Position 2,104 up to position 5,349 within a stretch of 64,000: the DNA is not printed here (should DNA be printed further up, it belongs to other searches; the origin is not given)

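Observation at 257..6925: Three-gene membrane-associated operon: polytopic membrane protein, 981-aa helical protein and FHA-domain membrane protein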

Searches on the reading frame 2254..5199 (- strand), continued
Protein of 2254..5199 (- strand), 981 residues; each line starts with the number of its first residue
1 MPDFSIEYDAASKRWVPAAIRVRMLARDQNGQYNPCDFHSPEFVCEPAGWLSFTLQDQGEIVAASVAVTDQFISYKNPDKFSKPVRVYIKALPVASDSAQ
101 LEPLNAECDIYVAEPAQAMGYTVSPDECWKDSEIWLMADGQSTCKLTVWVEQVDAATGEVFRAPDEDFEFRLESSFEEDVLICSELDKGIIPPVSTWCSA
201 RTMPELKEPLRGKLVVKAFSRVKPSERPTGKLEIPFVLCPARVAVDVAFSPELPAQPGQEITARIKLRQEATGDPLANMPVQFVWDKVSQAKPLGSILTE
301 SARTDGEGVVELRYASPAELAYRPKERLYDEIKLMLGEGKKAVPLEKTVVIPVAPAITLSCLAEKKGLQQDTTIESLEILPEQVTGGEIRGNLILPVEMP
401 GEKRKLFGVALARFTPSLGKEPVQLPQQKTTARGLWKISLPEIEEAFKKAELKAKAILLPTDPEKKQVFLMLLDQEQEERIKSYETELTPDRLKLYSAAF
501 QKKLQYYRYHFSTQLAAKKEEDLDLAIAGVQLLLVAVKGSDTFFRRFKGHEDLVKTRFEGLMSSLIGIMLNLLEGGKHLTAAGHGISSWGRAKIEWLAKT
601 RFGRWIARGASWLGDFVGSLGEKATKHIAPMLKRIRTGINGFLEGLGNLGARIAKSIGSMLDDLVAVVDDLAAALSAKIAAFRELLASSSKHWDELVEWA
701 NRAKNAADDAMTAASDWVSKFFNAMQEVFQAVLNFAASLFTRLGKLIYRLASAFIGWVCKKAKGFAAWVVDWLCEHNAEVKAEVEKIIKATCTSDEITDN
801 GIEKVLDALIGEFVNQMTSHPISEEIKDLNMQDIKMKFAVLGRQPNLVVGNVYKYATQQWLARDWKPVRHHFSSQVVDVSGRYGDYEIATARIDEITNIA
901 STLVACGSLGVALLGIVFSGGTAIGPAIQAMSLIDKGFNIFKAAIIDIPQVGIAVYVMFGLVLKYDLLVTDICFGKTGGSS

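Call 69: find_encoding_contigs(protein=P0054, flank=10000, max_places=1)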
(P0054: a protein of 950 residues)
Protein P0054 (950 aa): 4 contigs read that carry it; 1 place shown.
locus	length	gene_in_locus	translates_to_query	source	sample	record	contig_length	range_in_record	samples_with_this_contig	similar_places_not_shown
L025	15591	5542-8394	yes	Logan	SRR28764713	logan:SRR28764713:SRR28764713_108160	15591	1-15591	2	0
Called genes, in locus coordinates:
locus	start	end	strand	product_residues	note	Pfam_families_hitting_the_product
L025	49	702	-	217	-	PF00005:ABC_tran, PF13191:AAA_16 (weak), PF13304:AAA_21 (faint)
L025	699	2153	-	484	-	-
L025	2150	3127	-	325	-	PF13531:SBP_bac_11 (weak)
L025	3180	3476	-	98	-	-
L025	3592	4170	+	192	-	-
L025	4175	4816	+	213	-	-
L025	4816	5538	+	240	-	-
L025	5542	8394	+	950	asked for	-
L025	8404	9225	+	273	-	-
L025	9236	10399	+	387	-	PF18027:Pepdidase_M14_N, PF00246:Peptidase_M14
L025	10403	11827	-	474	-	PF00224:PK, PF02887:PK_C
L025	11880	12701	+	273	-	PF02673:BacA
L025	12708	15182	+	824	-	PF13491:FtsK_4TM, PF17854:FtsK_alpha, PF01580:FtsK_SpoIIIE, PF09397:FtsK_gamma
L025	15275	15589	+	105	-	?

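Call 73: search_protein_families(library=pfam, proteins=[P0084, P0087, P0090, P0096, P0100, P0137, P0152, P0077], max_evalue=0.001)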
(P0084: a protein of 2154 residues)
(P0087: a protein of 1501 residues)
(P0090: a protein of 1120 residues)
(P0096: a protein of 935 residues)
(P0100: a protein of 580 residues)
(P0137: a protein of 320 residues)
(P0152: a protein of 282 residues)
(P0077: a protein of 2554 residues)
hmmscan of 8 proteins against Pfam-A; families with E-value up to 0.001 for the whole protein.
P0084 (2154 aa): 24 families
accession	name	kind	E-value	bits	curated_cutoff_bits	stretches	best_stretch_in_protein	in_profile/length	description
PF04513.17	Baculo_PEP_C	-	1.3e-25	90.5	38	2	241-341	18-121/140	Baculovirus polyhedron envelope protein, PEP, C terminus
PF07464.16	ApoLp-III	-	5.6e-20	72.4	36.3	2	232-350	22-140/146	Apolipophorin-III precursor (apoLp-III)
PF05478.16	Prominin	-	6.9e-18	64.6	34.3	1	448-677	170-403/799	Prominin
PF23854.1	DUF7217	-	7.9e-13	49.1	29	1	281-406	117-235/238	Domain of unknown function (DUF7217)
PF06103.16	DUF948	-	1.8e-08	34.8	37.2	0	562-623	23-82/89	Bacterial protein of unknown function (DUF948)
PF04108.17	ATG17_like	-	8e-08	32.6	43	1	210-367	112-277/355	Autophagy protein ATG17-like domain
PF01594.21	AI-2E_transport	-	1.5e-07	31.3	34.3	1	268-396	70-196/327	AI-2E family transporter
PF07889.17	DUF1664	-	7.3e-07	29.7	34.6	0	265-327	38-99/124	Protein of unknown function (DUF1664)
PF09718.15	Tape_meas_lam_C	-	8.4e-07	29.4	23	0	206-254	16-64/76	Lambda phage tail tape-measure protein (Tape_meas_lam_C)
PF21672.2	COMM_HN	-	1.6e-06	29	23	0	1549-1584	68-103/103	COMMD2-7/10, HN domain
PF22746.1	SHOCT-like_DUF2089-C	-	2.4e-06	27.4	27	0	1696-1718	5-27/32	SHOCT-like domain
PF20117.4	DUF6507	-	3.4e-06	28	25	0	182-287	10-105/120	Family of unknown function (DUF6507)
PF24564.1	DUF7605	-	3.7e-06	27.4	27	0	266-349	51-133/183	Domain of unknown function (DUF7605)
PF18495.6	VbhA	-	2.4e-05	24.7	25.9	0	1644-1665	24-45/47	Antitoxin VbhA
PF20572.3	DUF6781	-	5.9e-05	23.4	27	0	183-315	48-183/213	Family of unknown function (DUF6781)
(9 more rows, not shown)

P0087 (1501 aa): 10 families
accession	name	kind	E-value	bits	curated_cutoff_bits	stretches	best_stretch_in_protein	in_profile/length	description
PF04513.17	Baculo_PEP_C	-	1.7e-16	61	38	2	77-153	63-139/140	Baculovirus polyhedron envelope protein, PEP, C terminus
PF04108.17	ATG17_like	-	9.5e-07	29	43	1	124-309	107-289/355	Autophagy protein ATG17-like domain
PF23854.1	DUF7217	-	1e-06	29.1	29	0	77-169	115-203/238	Domain of unknown function (DUF7217)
PF05478.16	Prominin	-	4.3e-06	25.6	34.3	1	98-322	176-383/799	Prominin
PF07889.17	DUF1664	-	7e-06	26.5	34.6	0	197-280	37-118/124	Protein of unknown function (DUF1664)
PF15984.10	Collagen_mid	-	1.3e-05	25.5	31.1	0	83-241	37-191/198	Bacterial collagen, middle region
PF07464.16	ApoLp-III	-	3e-05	24.6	36.3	0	192-298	4-111/146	Apolipophorin-III precursor (apoLp-III)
PF01031.25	Dynamin_M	-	6.2e-05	22.8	28.5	0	275-446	71-245/287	Dynamin central region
PF18495.6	VbhA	-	0.00037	20.9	25.9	0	1280-1306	18-44/47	Antitoxin VbhA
PF09718.15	Tape_meas_lam_C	-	0.00051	20.5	23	0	204-261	5-62/76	Lambda phage tail tape-measure protein (Tape_meas_lam_C)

P0090 (1120 aa): 2 families
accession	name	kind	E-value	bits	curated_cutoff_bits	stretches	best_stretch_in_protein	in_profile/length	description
PF04513.17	Baculo_PEP_C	-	9e-09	36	38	0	406-515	19-130/140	Baculovirus polyhedron envelope protein, PEP, C terminus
PF01442.23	Apolipoprotein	-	3.3e-06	27.4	90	0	759-831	57-126/190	Apolipoprotein A1/A4/E domain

P0096 (935 aa): 7 families
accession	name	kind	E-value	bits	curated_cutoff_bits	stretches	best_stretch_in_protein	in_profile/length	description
PF10145.14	PhageMin_Tail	-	8e-43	147.1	33.2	1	95-292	2-200/201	Phage-related minor tail protein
PF01442.23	Apolipoprotein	-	7.6e-08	32.7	90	0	667-790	29-152/190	Apolipoprotein A1/A4/E domain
PF04513.17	Baculo_PEP_C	-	1.7e-07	31.8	38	0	436-519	34-116/140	Baculovirus polyhedron envelope protein, PEP, C terminus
PF05802.16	SctB2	-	0.00015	22.7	26.5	0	454-507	86-139/162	SPI-2 type 3 secretion system translocon protein SctB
PF04108.17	ATG17_like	-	0.00021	21.3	43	0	573-781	105-293/355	Autophagy protein ATG17-like domain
PF24564.1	DUF7605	-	0.00043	20.7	27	0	706-777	58-128/183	Domain of unknown function (DUF7605)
PF07464.16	ApoLp-III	-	0.00058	20.5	36.3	0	396-492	35-128/146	Apolipophorin-III precursor (apoLp-III)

P0100 (580 aa): 4 families
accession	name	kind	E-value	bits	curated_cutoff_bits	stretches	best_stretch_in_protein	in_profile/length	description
PF02369.22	Big_1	-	2.2e-10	40.9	34.9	1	373-423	18-67/93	Bacterial Ig-like domain (group 1)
PF01835.25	MG2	-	6.7e-10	39.6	32.8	0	153-213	14-73/96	MG2 domain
PF11974.14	bMG3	-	1.5e-08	35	34.9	0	150-247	7-94/103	Bacterial alpha-2-macroglobulin MG3 domain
PF05688.17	BIg21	-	4.3e-07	30.9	27.4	0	182-223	51-93/109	Bacterial Immunoglobulin-like 21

P0137 (320 aa): 6 families
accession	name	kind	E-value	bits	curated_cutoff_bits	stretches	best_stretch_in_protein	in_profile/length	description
PF04513.17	Baculo_PEP_C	-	6.8e-08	33.1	38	1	116-230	26-139/140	Baculovirus polyhedron envelope protein, PEP, C terminus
PF07464.16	ApoLp-III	-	1.3e-05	25.8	36.3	1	145-257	31-142/146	Apolipophorin-III precursor (apoLp-III)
PF05478.16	Prominin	-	2.9e-05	22.8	34.3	1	96-269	222-398/799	Prominin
PF01442.23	Apolipoprotein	-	3e-05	24.2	90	1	111-270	45-186/190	Apolipoprotein A1/A4/E domain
PF03623.18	Focal_AT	-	8.9e-05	22.9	23.3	0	181-262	11-92/133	Focal adhesion targeting region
PF01594.21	AI-2E_transport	-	0.00073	19.2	34.3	0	174-251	68-148/327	AI-2E family transporter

P0152 (282 aa): 5 families
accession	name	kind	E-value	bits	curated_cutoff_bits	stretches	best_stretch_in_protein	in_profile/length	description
PF12732.12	YtxH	-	2.5e-05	25.1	37.5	0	3-46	22-69/71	YtxH-like protein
PF01442.23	Apolipoprotein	-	6.8e-05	23.1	90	1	10-106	26-121/190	Apolipoprotein A1/A4/E domain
PF04513.17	Baculo_PEP_C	-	0.00042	20.8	38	0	34-119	34-123/140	Baculovirus polyhedron envelope protein, PEP, C terminus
PF07889.17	DUF1664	-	0.00046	20.7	34.6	0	48-108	40-100/124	Protein of unknown function (DUF1664)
PF24564.1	DUF7605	-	0.00072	20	27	0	26-111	43-126/183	Domain of unknown function (DUF7605)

P0077 (2554 aa): 7 families
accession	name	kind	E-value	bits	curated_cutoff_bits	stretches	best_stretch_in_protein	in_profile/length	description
PF01835.25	MG2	-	5.2e-22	78.5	32.8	0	589-650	10-70/96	MG2 domain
PF11974.14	bMG3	-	1e-17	64.4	34.9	0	1619-1680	10-63/103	Bacterial alpha-2-macroglobulin MG3 domain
PF02369.22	Big_1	-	2.1e-17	63.4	34.9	0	695-755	12-71/93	Bacterial Ig-like domain (group 1)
PF17789.7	MG4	-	1.5e-16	60.8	24.7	0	609-670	28-85/95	Macroglobulin domain MG4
PF05688.17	BIg21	-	1.1e-10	42.4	27.4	0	63-117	53-106/109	Bacterial Immunoglobulin-like 21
PF13115.11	YtkA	-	1.1e-10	42.4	25.9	0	2159-2223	4-68/85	YtkA-like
PF21017.2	PHA01746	-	2.4e-06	27.8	24.4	0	51-74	70-93/132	PHA01746-like protein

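Call 74: list_cluster_members(proteins=[L019:18240-21002:-, L019:15695-17059:-, L023:18216-20684:+, L023:16635-16841:+, L024:14726-16015:+, L025:12708-15182:+, L025:10403-11827:-, L021:399-992:-, L019:2437-5445:+, L023:15161-16042:+])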
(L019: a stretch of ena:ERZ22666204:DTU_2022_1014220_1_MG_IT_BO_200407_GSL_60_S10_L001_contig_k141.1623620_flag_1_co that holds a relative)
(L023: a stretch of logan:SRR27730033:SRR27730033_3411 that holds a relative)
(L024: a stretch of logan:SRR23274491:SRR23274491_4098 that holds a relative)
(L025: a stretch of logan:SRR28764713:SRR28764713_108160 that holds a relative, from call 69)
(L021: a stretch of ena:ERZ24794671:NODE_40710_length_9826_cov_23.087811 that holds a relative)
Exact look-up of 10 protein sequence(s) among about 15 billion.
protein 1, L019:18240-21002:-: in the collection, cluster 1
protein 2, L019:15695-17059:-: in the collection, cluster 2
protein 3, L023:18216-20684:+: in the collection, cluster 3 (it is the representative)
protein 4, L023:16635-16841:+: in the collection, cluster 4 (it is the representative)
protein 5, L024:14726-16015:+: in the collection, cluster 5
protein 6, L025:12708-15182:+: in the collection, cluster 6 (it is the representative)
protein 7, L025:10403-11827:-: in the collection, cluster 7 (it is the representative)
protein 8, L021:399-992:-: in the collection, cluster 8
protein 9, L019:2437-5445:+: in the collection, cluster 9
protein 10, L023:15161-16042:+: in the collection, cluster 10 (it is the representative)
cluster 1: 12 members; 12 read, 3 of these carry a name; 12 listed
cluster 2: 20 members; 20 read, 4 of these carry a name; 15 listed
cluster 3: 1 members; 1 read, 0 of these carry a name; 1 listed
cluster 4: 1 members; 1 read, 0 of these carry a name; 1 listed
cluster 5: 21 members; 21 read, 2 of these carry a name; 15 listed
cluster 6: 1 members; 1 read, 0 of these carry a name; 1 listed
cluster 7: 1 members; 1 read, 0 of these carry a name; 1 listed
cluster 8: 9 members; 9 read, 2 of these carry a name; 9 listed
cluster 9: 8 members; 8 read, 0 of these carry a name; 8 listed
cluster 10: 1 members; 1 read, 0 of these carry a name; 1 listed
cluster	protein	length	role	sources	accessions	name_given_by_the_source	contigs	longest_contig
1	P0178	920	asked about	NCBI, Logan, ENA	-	-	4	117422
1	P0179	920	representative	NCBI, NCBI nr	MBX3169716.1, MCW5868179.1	MAG: 2-oxoglutarate dehydrogenase E1 component [Candidatus Eremiobacteraeota bacterium] | 2-oxoglutarate dehydrogenase E1 component [Candidatus Eremiobacteraeota bacterium]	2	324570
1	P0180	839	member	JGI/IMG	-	2-oxoglutarate dehydrogenase E1 component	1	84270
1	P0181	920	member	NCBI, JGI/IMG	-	2-oxoglutarate dehydrogenase E1 component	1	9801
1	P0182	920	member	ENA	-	-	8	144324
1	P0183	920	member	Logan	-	-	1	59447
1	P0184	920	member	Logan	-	-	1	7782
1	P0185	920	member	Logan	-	-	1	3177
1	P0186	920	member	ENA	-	-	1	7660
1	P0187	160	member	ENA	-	-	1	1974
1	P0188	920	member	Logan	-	-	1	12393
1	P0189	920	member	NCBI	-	-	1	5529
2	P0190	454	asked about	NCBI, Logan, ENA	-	-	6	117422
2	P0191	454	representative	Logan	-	-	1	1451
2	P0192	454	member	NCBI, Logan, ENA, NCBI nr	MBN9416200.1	MAG: dihydrolipoyl dehydrogenase [Candidatus Eremiobacteraeota bacterium] | dihydrolipoyl dehydrogenase [Candidatus Eremiobacteraeota bacterium]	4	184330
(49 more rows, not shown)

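Call 99: find_related_loci(query=A7, collection=metagenome_contigs, flank=6000)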
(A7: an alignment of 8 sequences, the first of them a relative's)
Query A7 (958 aa) in metagenome_contigs; peptide patterns used: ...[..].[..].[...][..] (x = any residue, [..] = any of these).
17 stretches matched a pattern; 1 encode a relative of the query (tblastn E <= 1e-3); 1 distinct loci.
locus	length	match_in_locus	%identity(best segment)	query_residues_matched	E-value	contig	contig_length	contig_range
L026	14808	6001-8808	35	1-939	3e-152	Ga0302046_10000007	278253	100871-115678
